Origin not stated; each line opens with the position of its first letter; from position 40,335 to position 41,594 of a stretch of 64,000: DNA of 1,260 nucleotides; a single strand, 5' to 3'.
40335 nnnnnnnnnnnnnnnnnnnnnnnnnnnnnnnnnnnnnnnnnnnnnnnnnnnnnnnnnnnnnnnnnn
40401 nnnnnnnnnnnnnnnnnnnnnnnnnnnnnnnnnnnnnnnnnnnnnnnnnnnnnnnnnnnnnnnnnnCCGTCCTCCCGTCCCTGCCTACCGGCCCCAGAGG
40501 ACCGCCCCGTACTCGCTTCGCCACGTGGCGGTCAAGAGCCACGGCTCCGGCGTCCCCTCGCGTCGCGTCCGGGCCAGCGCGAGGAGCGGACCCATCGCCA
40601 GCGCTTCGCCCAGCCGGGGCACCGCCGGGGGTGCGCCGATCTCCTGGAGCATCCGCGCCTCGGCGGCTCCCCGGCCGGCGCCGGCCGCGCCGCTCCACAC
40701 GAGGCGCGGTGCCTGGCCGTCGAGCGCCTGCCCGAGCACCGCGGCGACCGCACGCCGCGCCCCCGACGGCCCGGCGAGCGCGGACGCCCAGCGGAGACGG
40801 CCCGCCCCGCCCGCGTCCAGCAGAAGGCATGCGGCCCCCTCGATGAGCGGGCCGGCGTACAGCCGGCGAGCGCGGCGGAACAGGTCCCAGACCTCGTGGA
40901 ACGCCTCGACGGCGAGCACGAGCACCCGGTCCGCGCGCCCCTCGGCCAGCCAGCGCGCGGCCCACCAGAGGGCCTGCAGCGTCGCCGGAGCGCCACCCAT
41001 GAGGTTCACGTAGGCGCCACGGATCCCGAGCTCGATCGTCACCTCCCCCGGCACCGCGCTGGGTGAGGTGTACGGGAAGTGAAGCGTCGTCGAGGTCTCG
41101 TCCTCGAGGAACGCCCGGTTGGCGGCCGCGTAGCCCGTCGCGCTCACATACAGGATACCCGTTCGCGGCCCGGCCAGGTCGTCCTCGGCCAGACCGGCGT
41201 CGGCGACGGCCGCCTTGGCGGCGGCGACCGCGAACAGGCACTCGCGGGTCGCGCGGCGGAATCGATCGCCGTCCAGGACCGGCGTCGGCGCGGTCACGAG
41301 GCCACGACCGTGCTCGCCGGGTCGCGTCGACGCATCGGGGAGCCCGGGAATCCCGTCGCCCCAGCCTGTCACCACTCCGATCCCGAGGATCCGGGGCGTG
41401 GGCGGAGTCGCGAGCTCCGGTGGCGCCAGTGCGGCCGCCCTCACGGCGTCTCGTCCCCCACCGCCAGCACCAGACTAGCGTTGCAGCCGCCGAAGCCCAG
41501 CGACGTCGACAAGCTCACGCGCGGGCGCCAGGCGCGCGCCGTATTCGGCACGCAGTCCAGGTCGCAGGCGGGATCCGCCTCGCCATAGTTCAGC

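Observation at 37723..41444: Two ketosynthase homologues without the catalytic cysteine; one is only a half-domain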

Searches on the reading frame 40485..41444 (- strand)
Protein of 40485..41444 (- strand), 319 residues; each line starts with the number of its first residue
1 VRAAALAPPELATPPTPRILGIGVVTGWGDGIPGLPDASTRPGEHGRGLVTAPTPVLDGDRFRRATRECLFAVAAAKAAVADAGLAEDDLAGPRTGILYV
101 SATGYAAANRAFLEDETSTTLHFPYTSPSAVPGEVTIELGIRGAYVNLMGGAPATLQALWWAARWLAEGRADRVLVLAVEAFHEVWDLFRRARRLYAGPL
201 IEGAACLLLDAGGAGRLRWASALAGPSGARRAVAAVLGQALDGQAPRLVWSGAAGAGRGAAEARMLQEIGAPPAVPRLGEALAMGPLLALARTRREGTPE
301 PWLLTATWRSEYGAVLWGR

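Call 8: search_protein_families(library=pfam, proteins=[window:40485-41444:-], max_evalue=0.01)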
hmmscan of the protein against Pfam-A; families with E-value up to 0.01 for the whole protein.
window:40485-41444:- (319 aa): 1 family
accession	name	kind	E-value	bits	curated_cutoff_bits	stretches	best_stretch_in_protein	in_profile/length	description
PF00109.32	ketoacyl-synt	-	5.2e-09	36.5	20.8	1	63-182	84-204/252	Beta-ketoacyl synthase, N-terminal domain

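Call 9: search_protein_families(library=ncbifam, proteins=[window:40485-41444:-], max_evalue=0.01)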
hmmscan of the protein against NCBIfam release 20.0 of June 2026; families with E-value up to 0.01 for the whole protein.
window:40485-41444:- (319 aa): 6 families
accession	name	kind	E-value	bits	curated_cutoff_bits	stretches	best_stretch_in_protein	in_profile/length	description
TIGR03150.1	fabF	equivalog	1.5e-07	30.5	493.75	1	54-181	57-190/407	beta-ketoacyl-ACP synthase II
NF004970.0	PRK06333.1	subfamily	1.9e-06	27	525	1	53-181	67-202/424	beta-ketoacyl-ACP synthase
NF006274.0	PRK08439.1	equivalog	4.7e-06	25.6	621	1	53-181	57-191/406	beta-ketoacyl-ACP synthase II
NF005589.0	PRK07314.1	subfamily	8.6e-05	21.5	387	1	60-180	66-192/413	beta-ketoacyl-ACP synthase II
NF058659.1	cispenta_AmcG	equivalog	0.0013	18.5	80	1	75-180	34-142/157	cispentacin moiety biosynthesis protein AmcG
NF005935.0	PRK07967.1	equivalog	0.0079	15.1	630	0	56-106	59-109/406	beta-ketoacyl-ACP synthase I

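Call 16: search_solved_structures(query=window:40485-41444:-, max_evalue=1, show_alignments=2)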
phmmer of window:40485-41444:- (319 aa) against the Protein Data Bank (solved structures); distinct sequences matched with E-value up to 1: 15.
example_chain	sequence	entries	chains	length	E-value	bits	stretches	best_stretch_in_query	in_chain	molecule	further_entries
1j3n_A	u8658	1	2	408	0.00061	22.5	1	37-182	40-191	3-oxoacyl-(acyl-carrier protein) synthase II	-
1tqy_A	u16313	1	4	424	0.0019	20.9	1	63-176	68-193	Actinorhodin polyketide putative beta-ketoacyl synthase 1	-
4ewg_A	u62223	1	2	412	0.0023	20.6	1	62-175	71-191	Beta-ketoacyl synthase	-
4ls5_A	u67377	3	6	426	0.01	18.5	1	56-172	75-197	3-oxoacyl-[acyl-carrier-protein] synthase 2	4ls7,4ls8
4ls6_A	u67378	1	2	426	0.012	18.2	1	56-172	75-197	3-oxoacyl-[acyl-carrier-protein] synthase 2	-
2gqd_A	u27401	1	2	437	0.014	18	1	58-271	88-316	3-oxoacyl-[acyl-carrier-protein] synthase 2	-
6kxd_A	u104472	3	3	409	0.021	17.4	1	69-111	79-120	Ketosynthase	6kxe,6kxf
3o04_A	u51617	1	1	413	0.026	17.1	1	60-181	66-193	beta-keto-acyl carrier protein synthase II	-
5sxo_A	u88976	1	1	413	0.029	17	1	60-181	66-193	3-oxoacyl-[acyl-carrier-protein] synthase 2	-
1e5m_A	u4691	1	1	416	0.07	15.7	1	53-122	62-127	BETA KETOACYL ACYL CARRIER PROTEIN SYNTHASE II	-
4xox_A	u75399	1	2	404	0.27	13.8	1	55-132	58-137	3-oxoacyl-ACP synthase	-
8z5d_A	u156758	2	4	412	0.51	12.9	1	52-181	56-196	3-oxoacyl-[acyl-carrier-protein] synthase 2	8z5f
8z5e_A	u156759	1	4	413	0.51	12.9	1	52-181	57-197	3-oxoacyl-[acyl-carrier-protein] synthase 2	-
8z5c_A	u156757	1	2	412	0.51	12.9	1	52-181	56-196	3-oxoacyl-[acyl-carrier-protein] synthase 2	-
4jga_A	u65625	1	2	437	0.62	12.6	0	58-179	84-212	3-oxoacyl-[acyl-carrier-protein] synthase 2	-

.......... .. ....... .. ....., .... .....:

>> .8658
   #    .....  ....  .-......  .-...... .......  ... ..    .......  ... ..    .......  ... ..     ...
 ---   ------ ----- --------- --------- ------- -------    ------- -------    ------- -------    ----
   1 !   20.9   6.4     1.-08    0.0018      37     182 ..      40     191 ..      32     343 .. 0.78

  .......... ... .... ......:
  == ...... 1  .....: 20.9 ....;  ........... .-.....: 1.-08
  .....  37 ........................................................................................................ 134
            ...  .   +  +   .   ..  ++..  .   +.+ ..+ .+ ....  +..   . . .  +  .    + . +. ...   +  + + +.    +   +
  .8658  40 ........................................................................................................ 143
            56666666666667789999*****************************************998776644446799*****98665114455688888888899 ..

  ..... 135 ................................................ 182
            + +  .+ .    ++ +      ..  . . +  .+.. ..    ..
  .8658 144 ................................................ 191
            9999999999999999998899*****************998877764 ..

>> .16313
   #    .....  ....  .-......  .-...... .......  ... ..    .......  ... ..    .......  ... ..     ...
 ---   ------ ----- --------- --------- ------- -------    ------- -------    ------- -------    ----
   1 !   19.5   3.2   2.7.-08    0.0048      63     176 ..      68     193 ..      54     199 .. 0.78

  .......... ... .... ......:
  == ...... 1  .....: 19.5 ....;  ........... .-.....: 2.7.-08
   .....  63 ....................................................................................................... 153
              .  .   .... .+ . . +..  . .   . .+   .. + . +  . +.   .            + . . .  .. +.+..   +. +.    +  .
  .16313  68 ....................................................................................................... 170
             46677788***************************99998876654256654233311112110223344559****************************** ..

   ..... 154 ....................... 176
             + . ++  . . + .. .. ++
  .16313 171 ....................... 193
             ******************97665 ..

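Call 18: find_homologous_proteins(query=window:40485-41444:-, max_evalue=0.001)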
Query window:40485-41444:- (319 aa): 913 proteins with E <= 0.001 among 8000 candidates; the best 120 are listed.
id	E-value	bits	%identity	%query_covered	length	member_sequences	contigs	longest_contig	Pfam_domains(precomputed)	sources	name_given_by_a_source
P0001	8.0e-188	642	94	95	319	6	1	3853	PF00109.33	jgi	jgi:hypothetical protein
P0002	4.1e-169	580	86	100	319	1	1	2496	PF08545.17,PF00109.33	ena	-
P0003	1.0e-168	579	85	98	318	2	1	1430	PF00109.33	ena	-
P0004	8.2e-165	566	85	97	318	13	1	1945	PF00109.33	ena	-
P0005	2.0e-164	565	83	100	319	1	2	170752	PF00109.33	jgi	jgi:Beta-ketoacyl synthase, N-terminal domain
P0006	1.9e-163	562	85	98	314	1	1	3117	PF00109.33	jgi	jgi:hypothetical protein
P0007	2.7e-162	558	83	100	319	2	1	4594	PF00109.33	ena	-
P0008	8.8e-162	556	84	99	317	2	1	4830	PF00109.33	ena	-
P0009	1.0e-161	556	84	100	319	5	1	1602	PF00109.33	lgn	-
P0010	2.5e-160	551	82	99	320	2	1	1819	PF00109.33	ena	-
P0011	1.9e-158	545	81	100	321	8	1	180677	PF00109.33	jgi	jgi:hypothetical protein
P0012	1.6e-157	542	81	100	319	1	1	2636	PF00109.33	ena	-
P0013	1.6e-150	519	81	94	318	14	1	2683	PF00109.33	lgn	-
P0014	2.9e-150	518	80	97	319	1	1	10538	PF00109.33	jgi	jgi:hypothetical protein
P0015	1.2e-149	516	80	97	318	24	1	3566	PF00109.33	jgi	-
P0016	8.2e-149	513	80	97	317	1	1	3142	PF00109.33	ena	-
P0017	2.0e-148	512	79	98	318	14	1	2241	PF00109.33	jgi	jgi:hypothetical protein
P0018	7.8e-147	507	79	99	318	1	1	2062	PF00109.33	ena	-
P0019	3.8e-146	505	79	97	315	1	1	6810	PF00109.33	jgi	jgi:beta-ketoacyl synthase-like protein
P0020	8.9e-146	503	77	100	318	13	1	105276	PF00109.33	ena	-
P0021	3.1e-145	502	77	100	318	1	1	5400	PF00109.33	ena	-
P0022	3.1e-145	502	79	97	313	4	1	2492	PF00109.33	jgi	jgi:hypothetical protein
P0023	1.9e-144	499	76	100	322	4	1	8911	PF00109.33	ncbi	ncbi:MAG TPA: beta-ketoacyl synthase N-terminal-like domain-containing protein [Methylomirabilota ba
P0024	2.4e-144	499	79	96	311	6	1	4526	PF00109.33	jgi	jgi:hypothetical protein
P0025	8.6e-144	497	76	100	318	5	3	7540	PF00109.33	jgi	jgi:hypothetical protein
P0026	8.7e-144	497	78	99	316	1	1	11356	PF00109.33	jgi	jgi:Beta-ketoacyl synthase, N-terminal domain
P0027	2.4e-143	495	77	98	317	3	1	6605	PF00109.33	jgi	jgi:3-oxoacyl-[acyl-carrier-protein] synthase II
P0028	2.9e-143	495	78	96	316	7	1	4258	PF00109.33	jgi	-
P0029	3.1e-143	495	76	99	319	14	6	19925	PF00109.33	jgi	jgi:3-oxoacyl-[acyl-carrier-protein] synthase II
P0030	3.6e-143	495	77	96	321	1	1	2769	PF00109.33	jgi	jgi:Beta-ketoacyl synthase, N-terminal domain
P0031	3.9e-143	495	78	96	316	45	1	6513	PF00109.33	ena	-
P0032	1.7e-142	493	77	95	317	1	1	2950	PF00109.33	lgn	-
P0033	2.4e-142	492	77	97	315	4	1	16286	PF00109.33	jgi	jgi:hypothetical protein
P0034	4.1e-142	491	77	95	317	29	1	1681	PF00109.33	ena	-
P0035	7.3e-142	491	76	99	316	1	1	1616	PF00109.33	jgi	jgi:hypothetical protein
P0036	1.4e-141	490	79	96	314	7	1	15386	PF00109.33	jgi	jgi:hypothetical protein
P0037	4.4e-141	488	77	99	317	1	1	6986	PF00109.33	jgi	jgi:hypothetical protein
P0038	1.7e-140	486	76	97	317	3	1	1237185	PF00109.33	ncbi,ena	-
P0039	2.1e-140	486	77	97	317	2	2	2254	PF00109.33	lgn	-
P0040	3.6e-140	485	74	99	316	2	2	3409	PF00109.33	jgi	jgi:hypothetical protein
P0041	2.1e-139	483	79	93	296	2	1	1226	PF00109.33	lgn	-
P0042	4.4e-139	481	74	100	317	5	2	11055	PF00109.33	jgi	jgi:hypothetical protein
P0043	2.5e-138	479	77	96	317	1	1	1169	PF00109.33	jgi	jgi:hypothetical protein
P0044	2.5e-138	479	74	99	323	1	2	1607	PF00109.33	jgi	jgi:hypothetical protein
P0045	1.2e-137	477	77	94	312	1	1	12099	PF00109.33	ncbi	-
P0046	1.6e-137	476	76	100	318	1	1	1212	PF00109.33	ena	-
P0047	2.1e-137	476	74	97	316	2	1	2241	PF00109.33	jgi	jgi:hypothetical protein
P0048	5.7e-137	475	76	97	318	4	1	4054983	PF00109.33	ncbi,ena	-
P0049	4.1e-136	472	76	99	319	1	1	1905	PF00109.33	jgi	jgi:beta-ketoacyl synthase-like protein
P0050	1.8e-135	470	74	95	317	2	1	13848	PF00109.33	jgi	jgi:hypothetical protein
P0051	7.3e-135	468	75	96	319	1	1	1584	PF00109.33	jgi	jgi:hypothetical protein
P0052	1.5e-134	467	74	97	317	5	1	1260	PF00109.33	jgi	jgi:Beta-ketoacyl synthase, N-terminal domain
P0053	5.9e-134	465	74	95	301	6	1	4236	PF00109.33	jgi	jgi:hypothetical protein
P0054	9.7e-134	464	75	93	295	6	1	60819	PF00109.33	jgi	jgi:Beta-ketoacyl synthase, N-terminal domain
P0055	7.3e-133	461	75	95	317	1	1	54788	PF00109.33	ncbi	-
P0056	1.6e-132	460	73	95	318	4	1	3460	PF00109.33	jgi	jgi:Beta-ketoacyl synthase, N-terminal domain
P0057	2.1e-132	460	73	97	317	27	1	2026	PF00109.33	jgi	jgi:hypothetical protein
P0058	6.3e-132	458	74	96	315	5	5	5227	PF00109.33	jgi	jgi:Beta-ketoacyl synthase, N-terminal domain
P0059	2.9e-131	456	73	95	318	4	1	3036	PF00109.33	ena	-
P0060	3.9e-131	455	71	98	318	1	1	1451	PF00109.33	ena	-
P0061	6.0e-131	455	81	85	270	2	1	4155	PF00109.33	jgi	jgi:hypothetical protein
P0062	1.3e-130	454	72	94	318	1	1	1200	PF00109.33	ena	-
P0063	1.6e-130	453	72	99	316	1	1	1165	PF00109.33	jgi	jgi:hypothetical protein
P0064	8.5e-130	451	74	93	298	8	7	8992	PF00109.33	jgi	jgi:hypothetical protein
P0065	9.9e-130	451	72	94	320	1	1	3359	PF00109.33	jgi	jgi:hypothetical protein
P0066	2.3e-129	450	73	94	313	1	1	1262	PF00109.33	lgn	-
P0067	6.4e-129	448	72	97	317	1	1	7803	PF00109.33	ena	-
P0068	1.8e-128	447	81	85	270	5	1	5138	PF00109.33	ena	-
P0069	9.6e-128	444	72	95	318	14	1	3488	PF00109.33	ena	-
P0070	1.1e-127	444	72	95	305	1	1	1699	PF00109.33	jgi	jgi:hypothetical protein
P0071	3.4e-127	442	70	99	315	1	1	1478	PF00109.33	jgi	jgi:hypothetical protein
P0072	7.6e-125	435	77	84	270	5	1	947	PF00109.33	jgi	jgi:hypothetical protein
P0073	4.8e-123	429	79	85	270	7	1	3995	PF00109.33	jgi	jgi:3-oxoacyl-[acyl-carrier-protein] synthase II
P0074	1.5e-122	427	83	78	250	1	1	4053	PF00109.33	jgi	jgi:hypothetical protein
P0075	8.1e-121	421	70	92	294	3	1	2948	PF00109.33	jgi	jgi:hypothetical protein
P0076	8.8e-121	421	69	95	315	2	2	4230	PF00109.33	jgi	jgi:hypothetical protein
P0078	8.6e-120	418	76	84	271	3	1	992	PF00109.33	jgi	jgi:hypothetical protein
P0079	2.2e-119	417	77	84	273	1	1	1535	PF00109.33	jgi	jgi:hypothetical protein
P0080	3.0e-119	416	75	84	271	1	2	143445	PF00109.33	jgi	jgi:hypothetical protein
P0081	2.0e-117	410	74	86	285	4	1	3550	PF00109.33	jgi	jgi:hypothetical protein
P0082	2.3e-117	410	68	95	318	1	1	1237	PF00109.33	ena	-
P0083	5.4e-117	409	70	94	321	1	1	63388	PF00109.33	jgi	jgi:hypothetical protein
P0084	9.8e-115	401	75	84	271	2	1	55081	PF00109.33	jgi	jgi:3-oxoacyl-[acyl-carrier-protein] synthase II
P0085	8.9e-113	395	71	84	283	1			PF00109.33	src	-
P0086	1.5e-110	388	68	96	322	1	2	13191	PF00109.33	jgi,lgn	jgi:hypothetical protein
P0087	2.2e-109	384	68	94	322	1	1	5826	PF00109.33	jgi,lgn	jgi:hypothetical protein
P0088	8.2e-109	382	67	95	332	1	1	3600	PF00109.33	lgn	-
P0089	9.1e-109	382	66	96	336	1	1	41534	PF00109.33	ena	-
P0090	5.7e-108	379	84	67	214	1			PF00109.33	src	-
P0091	8.7e-108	379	66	95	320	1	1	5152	PF00109.33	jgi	jgi:hypothetical protein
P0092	7.1e-107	376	66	95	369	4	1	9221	PF00109.33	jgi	-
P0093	8.9e-107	375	67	93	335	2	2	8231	PF00109.33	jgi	jgi:Beta-ketoacyl synthase, N-terminal domain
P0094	6.9e-106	372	64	96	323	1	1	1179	PF00109.33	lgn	-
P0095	1.7e-105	371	85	66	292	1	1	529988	PF00109.33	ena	-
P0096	1.1e-104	368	75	83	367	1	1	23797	PF00109.33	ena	-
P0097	3.3e-104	367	64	99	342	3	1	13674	PF00109.33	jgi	-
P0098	1.7e-103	365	63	96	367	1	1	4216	PF00109.33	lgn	-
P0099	1.3e-102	362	61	98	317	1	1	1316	PF00109.33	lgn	-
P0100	2.3e-101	358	61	97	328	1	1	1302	PF00109.33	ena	-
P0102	5.0e-101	356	62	95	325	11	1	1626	PF00109.33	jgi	jgi:hypothetical protein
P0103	1.5e-100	355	60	99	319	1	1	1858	PF00109.33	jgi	jgi:hypothetical protein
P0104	1.9e-100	355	61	96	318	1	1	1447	PF00109.33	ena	-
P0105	5.9e-100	353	60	96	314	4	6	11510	PF00109.33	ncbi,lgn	-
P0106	6.3e-100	353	59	99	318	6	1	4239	PF00109.33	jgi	jgi:hypothetical protein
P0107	8.4e-100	352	63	94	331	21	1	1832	PF00109.33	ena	-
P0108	9.6e-100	352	62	95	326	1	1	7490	PF00109.33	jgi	-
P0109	1.0e-99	352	62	94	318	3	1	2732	PF00109.33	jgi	jgi:Beta-ketoacyl synthase, N-terminal domain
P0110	1.3e-99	352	60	96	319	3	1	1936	PF00109.33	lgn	-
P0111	7.4e-99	349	63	94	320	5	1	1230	PF00109.33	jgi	jgi:hypothetical protein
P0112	9.3e-99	349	61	95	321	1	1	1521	PF00109.33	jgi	jgi:beta-ketoacyl synthase-like protein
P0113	2.9e-98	347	61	95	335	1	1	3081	PF00109.33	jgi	jgi:hypothetical protein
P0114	3.0e-98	347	61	96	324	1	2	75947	PF00109.33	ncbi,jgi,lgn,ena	-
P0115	4.5e-98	347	61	95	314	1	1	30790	PF00109.33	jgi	jgi:Beta-ketoacyl synthase, N-terminal domain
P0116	5.1e-98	347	62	94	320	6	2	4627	PF00109.33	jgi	-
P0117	1.3e-97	345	74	69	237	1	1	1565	PF00109.33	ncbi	ncbi:MAG: beta-ketoacyl synthase N-terminal-like domain-containing protein, partial [Candidatus Roku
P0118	3.5e-97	344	59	99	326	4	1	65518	PF00109.33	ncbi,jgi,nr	ncbi:MAG TPA: beta-ketoacyl synthase N-terminal-like domain-containing protein [Methylomirabilota ba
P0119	6.6e-97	343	59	100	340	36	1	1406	PF00109.33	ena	-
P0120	7.0e-97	343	61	96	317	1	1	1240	PF00109.33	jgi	jgi:hypothetical protein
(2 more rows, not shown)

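Call 20: find_encoding_contigs(protein=P0048, flank=10000, max_places=2)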
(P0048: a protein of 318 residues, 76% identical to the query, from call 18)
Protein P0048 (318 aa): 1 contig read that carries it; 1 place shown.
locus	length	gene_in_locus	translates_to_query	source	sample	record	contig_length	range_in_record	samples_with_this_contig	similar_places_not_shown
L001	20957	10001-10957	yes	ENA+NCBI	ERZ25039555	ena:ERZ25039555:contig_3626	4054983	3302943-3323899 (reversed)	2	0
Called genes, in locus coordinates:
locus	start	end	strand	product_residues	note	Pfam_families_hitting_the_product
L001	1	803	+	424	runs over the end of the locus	PF00501:AMP-binding, PF14535:AMP-binding_C_2 (weak)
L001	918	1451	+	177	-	-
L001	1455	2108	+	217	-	PF00857:Isochorismatase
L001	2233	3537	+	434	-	PF13458:Peripla_BP_6, PF13433:Peripla_BP_5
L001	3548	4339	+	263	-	PF00005:ABC_tran, PF13304:AAA_21 (faint), PF12399:BCA_ABC_TP_C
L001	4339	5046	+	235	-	PF00005:ABC_tran, PF13304:AAA_21 (faint)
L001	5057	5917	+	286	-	PF02653:BPD_transp_2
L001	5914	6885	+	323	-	PF02653:BPD_transp_2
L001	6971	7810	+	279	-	PF26995:DUF8321, PF26997:DUF8322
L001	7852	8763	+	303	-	PF03279:Lip_A_acyltrans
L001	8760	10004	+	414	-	PF00109:ketoacyl-synt, PF00108:Thiolase_N (weak), PF02801:Ketoacyl-synt_C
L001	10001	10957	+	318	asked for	PF00109:ketoacyl-synt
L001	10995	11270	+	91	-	PF00550:PP-binding (weak)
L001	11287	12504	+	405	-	PF00109:ketoacyl-synt, PF02801:Ketoacyl-synt_C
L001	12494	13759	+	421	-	PF00109:ketoacyl-synt, PF02801:Ketoacyl-synt_C (faint)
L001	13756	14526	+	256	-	PF00535:Glycos_transf_2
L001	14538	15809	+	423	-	PF00890:FAD_binding_2 (faint), PF01266:DAO (faint), PF01494:FAD_binding_3, PF04820:Trp_halogenase, PF07992:Pyr_redox_2 (faint), PF12831:FAD_oxidored (weak), PF13450:NAD_binding_8 (faint), PF04820:Trp_halogenase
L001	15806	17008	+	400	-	PF12704:MacB_PCD, PF02687:FtsX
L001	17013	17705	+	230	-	PF00005:ABC_tran, PF13304:AAA_21 (faint)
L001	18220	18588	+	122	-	PF00565:SNase (weak)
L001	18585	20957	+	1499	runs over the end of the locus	PF07995:GSDH, PF00801:PKD, PF18911:PKD_4, PF07691:PA14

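Call 23: find_encoding_contigs(protein=P0118, flank=10000, max_places=2)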
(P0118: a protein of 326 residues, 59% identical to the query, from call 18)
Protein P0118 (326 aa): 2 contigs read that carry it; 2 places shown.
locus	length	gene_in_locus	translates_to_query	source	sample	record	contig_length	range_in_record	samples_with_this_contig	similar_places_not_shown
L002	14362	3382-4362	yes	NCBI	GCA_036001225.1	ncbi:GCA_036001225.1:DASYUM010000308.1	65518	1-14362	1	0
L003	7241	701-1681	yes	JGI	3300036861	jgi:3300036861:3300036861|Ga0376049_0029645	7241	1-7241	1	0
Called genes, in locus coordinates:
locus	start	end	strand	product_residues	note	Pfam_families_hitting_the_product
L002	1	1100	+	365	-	PF00701:DHDPS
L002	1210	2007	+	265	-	PF26995:DUF8321, PF26997:DUF8322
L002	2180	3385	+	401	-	PF00109:ketoacyl-synt, PF00108:Thiolase_N (weak), PF02801:Ketoacyl-synt_C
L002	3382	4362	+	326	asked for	PF00109:ketoacyl-synt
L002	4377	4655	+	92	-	PF00550:PP-binding (weak)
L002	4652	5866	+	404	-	PF00109:ketoacyl-synt, PF02801:Ketoacyl-synt_C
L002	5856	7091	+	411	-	PF00109:ketoacyl-synt, PF00108:Thiolase_N (faint), PF02801:Ketoacyl-synt_C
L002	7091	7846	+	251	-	PF00535:Glycos_transf_2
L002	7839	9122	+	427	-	PF01134:GIDA (weak), PF01266:DAO (weak), PF01494:FAD_binding_3, PF04820:Trp_halogenase, PF07992:Pyr_redox_2 (weak), PF12831:FAD_oxidored, PF13450:NAD_binding_8 (weak), PF04820:Trp_halogenase, +1 more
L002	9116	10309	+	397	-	PF12704:MacB_PCD, PF02687:FtsX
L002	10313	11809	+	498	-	PF00890:FAD_binding_2, PF01266:DAO, PF03486:HI0933_like (faint), PF12831:FAD_oxidored (weak), PF13450:NAD_binding_8 (faint)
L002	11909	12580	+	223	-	PF00005:ABC_tran, PF13304:AAA_21 (faint)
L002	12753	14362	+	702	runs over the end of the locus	PF00072:Response_reg, PF01590:GAF, PF13185:GAF_2, PF13492:GAF_3, PF00512:HisKA, PF02518:HATPase_c, PF00072:Response_reg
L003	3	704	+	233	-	PF00109:ketoacyl-synt, PF02801:Ketoacyl-synt_C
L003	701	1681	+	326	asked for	PF00109:ketoacyl-synt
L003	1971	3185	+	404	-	PF00109:ketoacyl-synt, PF02801:Ketoacyl-synt_C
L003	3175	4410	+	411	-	PF00109:ketoacyl-synt, PF00108:Thiolase_N (faint), PF02801:Ketoacyl-synt_C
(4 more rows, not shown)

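Call 24: find_encoding_contigs(protein=P0114, flank=10000, max_places=2)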
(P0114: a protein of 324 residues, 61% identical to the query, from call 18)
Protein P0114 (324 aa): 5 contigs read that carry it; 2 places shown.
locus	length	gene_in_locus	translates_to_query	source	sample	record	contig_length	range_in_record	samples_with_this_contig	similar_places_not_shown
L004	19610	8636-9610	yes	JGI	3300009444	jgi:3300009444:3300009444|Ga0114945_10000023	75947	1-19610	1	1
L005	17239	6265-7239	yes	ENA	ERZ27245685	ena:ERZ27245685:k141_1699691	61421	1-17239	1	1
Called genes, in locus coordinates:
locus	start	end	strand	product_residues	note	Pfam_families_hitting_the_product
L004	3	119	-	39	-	?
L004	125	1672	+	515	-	PF00656:Peptidase_C14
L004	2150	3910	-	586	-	PF01609:DDE_Tnp_1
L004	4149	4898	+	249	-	PF03783:CsgG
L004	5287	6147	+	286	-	PF26995:DUF8321, PF26997:DUF8322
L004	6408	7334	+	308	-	PF03279:Lip_A_acyltrans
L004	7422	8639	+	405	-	PF00109:ketoacyl-synt, PF02801:Ketoacyl-synt_C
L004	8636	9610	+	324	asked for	PF00109:ketoacyl-synt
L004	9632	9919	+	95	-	PF00550:PP-binding (weak)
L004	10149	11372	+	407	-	PF00109:ketoacyl-synt, PF00108:Thiolase_N (faint), PF02801:Ketoacyl-synt_C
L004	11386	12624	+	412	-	PF00109:ketoacyl-synt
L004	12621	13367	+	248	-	PF00535:Glycos_transf_2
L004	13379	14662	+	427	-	PF00890:FAD_binding_2 (weak), PF01266:DAO (weak), PF01494:FAD_binding_3, PF04820:Trp_halogenase, PF07992:Pyr_redox_2 (weak), PF12831:FAD_oxidored, PF13450:NAD_binding_8 (weak), PF04820:Trp_halogenase, +2 more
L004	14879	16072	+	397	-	PF12704:MacB_PCD, PF02687:FtsX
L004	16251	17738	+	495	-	PF00890:FAD_binding_2, PF01266:DAO, PF03486:HI0933_like (faint), PF07992:Pyr_redox_2 (faint), PF12831:FAD_oxidored (weak)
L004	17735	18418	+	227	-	PF00005:ABC_tran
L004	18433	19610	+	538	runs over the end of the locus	-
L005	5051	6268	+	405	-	PF00109:ketoacyl-synt, PF02801:Ketoacyl-synt_C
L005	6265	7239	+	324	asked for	PF00109:ketoacyl-synt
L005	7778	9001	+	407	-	PF00109:ketoacyl-synt, PF00108:Thiolase_N (faint), PF02801:Ketoacyl-synt_C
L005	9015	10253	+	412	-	PF00109:ketoacyl-synt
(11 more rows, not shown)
